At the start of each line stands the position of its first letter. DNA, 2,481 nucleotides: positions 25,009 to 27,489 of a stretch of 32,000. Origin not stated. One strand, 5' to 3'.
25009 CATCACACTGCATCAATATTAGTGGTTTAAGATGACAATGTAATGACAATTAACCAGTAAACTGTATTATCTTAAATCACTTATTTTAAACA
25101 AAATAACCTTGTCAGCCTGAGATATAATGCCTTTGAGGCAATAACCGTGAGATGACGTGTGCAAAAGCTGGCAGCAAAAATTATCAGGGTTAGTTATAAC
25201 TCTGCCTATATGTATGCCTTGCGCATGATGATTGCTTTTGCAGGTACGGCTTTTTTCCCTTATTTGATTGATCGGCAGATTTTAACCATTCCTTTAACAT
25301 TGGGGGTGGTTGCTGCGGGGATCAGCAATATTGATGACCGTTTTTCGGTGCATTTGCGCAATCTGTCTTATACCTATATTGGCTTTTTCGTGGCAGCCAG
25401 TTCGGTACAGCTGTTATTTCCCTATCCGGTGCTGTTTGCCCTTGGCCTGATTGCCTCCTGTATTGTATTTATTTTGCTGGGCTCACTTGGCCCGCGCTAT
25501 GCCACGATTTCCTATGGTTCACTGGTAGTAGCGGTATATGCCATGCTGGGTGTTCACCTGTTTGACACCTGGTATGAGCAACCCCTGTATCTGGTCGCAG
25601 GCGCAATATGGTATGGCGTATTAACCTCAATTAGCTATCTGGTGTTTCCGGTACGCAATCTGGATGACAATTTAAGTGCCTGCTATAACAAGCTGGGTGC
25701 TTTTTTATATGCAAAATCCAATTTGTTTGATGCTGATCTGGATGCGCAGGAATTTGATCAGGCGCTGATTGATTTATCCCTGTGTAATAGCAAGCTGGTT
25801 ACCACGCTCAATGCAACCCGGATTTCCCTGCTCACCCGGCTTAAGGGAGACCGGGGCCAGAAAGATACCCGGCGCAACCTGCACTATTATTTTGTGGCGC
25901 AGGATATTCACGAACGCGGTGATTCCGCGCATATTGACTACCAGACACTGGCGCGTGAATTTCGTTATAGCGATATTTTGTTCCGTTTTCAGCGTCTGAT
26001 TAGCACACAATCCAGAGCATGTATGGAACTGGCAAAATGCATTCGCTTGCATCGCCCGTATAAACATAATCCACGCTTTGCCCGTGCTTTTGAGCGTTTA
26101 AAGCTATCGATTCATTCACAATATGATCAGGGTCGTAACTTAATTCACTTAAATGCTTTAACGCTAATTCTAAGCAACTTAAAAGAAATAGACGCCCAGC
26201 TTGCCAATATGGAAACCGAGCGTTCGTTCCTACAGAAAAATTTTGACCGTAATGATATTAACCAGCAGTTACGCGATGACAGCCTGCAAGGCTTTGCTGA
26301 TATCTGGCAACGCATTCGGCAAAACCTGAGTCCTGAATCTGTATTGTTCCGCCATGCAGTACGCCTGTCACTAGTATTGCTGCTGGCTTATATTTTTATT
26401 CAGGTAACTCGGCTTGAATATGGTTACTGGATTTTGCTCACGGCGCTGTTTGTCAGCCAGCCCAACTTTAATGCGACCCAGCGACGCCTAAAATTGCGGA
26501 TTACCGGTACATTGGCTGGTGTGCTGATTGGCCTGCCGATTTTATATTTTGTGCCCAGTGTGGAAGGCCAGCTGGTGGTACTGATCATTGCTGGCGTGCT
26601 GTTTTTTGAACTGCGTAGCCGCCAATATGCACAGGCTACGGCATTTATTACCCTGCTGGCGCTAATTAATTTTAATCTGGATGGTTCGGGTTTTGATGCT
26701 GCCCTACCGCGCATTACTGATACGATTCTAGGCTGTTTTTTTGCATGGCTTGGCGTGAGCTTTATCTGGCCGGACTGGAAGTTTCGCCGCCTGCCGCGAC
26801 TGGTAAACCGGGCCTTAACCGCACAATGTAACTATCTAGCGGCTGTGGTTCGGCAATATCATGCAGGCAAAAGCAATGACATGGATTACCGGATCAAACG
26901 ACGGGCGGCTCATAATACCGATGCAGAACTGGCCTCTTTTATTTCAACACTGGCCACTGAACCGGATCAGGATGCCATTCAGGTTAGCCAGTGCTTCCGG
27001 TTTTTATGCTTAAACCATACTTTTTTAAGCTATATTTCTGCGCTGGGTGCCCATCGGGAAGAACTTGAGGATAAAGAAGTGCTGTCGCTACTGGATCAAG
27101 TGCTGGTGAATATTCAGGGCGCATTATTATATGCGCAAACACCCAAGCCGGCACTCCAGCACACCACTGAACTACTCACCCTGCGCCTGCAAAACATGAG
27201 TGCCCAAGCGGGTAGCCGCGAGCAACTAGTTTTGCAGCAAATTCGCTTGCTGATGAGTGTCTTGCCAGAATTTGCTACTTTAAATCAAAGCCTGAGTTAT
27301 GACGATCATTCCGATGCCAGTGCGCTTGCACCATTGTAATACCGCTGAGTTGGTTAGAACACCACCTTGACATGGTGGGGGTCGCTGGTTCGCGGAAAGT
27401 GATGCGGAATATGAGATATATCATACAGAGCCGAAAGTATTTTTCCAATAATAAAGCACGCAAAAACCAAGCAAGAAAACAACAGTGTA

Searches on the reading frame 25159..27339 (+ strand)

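Call 8: search_protein_families(library=pfam, proteins=[window:25159-27339:+], max_evalue=0.00001)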
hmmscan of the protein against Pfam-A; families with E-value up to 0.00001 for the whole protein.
window:25159-27339:+ (726 aa): 3 families
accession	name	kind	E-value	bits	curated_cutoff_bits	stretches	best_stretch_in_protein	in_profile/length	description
PF12805.13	FUSC-like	-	9.1e-93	310.8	22.1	1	68-348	1-284/284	FUSC-like inner membrane protein yccS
PF13515.12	FUSC_2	-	3.7e-26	92.1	25.6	1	409-531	1-125/126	Fusaric acid resistance protein-like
PF04632.18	FUSC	-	2.2e-10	40.3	30.9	1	398-702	3-316/660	Fusaric acid resistance protein family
